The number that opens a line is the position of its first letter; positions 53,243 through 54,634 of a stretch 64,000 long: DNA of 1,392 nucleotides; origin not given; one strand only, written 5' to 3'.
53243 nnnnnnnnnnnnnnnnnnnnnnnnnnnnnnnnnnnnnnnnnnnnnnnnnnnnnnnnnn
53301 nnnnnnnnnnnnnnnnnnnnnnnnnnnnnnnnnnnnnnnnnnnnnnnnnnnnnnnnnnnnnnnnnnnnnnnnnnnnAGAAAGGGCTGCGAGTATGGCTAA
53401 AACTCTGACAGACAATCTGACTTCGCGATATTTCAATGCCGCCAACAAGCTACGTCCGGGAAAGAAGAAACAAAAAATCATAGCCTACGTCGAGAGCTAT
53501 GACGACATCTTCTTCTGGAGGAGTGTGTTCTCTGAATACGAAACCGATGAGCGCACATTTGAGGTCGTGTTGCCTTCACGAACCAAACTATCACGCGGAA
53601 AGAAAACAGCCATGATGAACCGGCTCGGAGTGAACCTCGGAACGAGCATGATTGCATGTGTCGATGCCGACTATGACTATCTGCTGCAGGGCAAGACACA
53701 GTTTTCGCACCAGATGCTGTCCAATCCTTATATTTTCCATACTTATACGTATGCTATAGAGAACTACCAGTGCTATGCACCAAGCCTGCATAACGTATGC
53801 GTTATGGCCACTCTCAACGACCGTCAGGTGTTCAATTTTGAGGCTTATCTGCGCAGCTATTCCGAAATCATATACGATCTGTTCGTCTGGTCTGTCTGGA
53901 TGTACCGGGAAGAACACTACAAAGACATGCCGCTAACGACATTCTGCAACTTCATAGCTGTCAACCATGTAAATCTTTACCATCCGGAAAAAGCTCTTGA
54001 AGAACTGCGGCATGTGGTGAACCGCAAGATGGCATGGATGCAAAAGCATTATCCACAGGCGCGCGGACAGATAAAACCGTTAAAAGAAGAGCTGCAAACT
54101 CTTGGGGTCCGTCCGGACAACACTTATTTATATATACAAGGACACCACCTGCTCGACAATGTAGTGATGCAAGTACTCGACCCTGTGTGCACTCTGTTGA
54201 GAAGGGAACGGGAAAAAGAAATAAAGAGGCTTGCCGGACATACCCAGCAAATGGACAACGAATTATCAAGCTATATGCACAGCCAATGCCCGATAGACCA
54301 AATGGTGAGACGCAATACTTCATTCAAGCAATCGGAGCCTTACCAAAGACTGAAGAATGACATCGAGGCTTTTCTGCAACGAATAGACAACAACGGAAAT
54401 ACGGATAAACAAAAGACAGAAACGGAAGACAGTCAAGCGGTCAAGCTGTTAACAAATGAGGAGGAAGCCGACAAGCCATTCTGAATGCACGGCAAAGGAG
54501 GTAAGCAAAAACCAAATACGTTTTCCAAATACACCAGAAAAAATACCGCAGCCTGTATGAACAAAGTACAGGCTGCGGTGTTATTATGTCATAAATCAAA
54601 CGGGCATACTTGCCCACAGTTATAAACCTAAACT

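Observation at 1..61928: One 0.8-1.2 kb noncoding element is present nine times and fills about one eighth of the window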

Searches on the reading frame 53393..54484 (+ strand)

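Call 78: search_protein_families(library=pfam, proteins=[window:53393-54484:+])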
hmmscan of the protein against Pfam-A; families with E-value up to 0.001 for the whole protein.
window:53393-54484:+ (363 aa): 1 family
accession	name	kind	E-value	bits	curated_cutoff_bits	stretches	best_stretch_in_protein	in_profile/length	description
PF14491.11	DUF4435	-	4.6e-53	180.9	27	1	28-273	2-237/238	Protein of unknown function (DUF4435)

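Call 79: search_protein_families(library=padloc, proteins=[window:53393-54484:+])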
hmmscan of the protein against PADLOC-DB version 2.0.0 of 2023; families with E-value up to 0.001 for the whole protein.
window:53393-54484:+ (363 aa): 2 families
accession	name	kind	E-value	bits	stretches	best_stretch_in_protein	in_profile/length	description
PDLC02983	AriB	-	2.7e-63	212.2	1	27-274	1-236/236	-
PDLC04165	AriB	-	4.1e-35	119.7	1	24-285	20-271/289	-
